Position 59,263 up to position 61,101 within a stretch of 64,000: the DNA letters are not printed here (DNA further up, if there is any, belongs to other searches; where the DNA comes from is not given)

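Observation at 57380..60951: Four-gene envelope operon of uncharacterised proteins that looks like a metal (Cu/Fe) redox-handling system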

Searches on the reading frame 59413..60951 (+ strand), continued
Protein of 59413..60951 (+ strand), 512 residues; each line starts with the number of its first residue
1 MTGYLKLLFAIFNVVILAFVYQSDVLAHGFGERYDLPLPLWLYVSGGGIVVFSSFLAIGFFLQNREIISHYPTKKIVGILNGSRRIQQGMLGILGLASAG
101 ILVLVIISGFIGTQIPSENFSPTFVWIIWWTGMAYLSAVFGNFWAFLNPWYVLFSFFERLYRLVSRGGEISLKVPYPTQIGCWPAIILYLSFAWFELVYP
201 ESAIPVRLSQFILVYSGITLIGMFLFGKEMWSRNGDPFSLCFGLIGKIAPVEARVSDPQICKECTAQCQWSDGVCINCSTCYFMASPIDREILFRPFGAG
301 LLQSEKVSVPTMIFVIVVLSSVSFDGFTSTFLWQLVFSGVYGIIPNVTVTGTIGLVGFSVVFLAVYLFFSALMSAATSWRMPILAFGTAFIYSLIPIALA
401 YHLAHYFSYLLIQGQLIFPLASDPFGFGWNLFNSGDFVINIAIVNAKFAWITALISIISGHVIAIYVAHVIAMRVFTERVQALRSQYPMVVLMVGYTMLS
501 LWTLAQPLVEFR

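Call 97: list_cluster_members(proteins=[P0294, P0287, P0079])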
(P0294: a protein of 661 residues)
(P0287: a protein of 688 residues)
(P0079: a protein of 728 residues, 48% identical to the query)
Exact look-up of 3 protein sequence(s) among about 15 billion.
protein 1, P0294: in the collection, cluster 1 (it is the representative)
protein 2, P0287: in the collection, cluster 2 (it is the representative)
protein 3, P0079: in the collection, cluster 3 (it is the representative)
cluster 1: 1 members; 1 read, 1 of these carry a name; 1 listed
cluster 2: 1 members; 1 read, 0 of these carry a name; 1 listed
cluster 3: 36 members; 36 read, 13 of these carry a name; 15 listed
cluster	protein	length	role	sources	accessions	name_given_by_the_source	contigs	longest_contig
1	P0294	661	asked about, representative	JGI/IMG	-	Cu/Zn superoxide dismutase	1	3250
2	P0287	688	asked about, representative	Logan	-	-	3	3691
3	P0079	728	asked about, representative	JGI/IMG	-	hypothetical protein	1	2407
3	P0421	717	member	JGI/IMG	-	hypothetical protein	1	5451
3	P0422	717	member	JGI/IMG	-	hypothetical protein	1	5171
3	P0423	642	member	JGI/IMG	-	hypothetical protein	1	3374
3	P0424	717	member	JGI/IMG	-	hypothetical protein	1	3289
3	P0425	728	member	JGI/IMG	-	hypothetical protein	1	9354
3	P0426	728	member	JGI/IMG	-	hypothetical protein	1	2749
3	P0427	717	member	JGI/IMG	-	hypothetical protein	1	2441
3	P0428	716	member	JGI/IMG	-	hypothetical protein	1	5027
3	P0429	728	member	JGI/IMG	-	hypothetical protein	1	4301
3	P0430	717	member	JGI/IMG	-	hypothetical protein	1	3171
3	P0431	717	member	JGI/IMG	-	hypothetical protein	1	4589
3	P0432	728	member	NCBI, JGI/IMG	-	hypothetical protein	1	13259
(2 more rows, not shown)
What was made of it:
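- The SodC fusion is a singleton on a 3.2 kb contig (call 97).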
